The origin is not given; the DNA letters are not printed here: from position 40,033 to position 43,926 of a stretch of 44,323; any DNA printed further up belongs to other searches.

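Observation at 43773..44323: A divergent PurD-like ATP-grasp ligase is translationally coupled into the virion/ejection operon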

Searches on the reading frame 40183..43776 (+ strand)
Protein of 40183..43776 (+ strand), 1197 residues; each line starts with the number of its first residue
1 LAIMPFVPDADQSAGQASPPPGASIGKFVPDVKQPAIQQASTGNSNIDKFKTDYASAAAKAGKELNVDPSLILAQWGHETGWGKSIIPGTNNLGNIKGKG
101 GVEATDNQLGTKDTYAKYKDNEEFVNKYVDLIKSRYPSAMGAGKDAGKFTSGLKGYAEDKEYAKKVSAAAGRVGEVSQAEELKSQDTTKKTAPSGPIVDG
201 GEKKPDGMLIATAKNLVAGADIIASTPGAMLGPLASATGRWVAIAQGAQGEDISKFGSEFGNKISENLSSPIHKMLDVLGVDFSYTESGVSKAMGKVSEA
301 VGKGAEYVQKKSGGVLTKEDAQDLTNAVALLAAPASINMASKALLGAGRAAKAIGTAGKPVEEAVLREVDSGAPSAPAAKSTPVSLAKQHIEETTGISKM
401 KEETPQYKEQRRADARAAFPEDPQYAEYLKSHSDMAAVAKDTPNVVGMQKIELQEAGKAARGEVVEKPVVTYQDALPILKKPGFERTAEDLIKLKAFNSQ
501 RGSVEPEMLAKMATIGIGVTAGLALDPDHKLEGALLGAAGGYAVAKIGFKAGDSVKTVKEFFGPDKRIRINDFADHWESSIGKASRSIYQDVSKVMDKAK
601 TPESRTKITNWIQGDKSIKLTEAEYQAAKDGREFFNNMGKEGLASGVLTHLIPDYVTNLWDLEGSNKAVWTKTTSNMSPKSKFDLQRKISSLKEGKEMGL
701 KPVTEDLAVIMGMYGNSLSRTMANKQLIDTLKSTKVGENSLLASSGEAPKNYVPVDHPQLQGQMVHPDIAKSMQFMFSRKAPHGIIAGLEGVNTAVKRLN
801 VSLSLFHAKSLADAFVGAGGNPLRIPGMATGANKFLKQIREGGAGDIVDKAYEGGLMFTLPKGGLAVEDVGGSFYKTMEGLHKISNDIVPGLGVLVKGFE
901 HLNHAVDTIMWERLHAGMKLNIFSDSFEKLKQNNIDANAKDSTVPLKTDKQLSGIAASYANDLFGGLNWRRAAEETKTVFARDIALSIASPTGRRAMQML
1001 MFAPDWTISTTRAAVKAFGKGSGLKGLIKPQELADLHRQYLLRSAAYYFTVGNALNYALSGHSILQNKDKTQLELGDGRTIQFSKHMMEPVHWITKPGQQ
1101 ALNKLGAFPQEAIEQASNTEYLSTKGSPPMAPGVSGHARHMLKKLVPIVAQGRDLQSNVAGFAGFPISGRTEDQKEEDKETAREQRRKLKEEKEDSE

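Call 14: search_protein_families(library=phrogs, proteins=[window:40183-43776:+], max_evalue=0.001)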
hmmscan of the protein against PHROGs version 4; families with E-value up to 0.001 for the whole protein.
window:40183-43776:+ (1197 aa): 1 family
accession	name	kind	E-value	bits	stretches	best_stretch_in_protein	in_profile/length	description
phrog_3513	-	lysis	4e-24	85.7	1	48-199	644-811/1434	endolysin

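Call 15: search_protein_families(library=pfam, proteins=[window:40183-43776:+], max_evalue=0.01)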
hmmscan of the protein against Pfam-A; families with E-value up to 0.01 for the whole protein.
window:40183-43776:+ (1197 aa): 1 family
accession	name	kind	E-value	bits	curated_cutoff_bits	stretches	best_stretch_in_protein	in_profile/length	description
PF01832.25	Glucosaminidase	-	3.3e-17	63.7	30.2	1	56-168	2-116/123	Mannosyl-glycoprotein endo-beta-N-acetylglucosaminidase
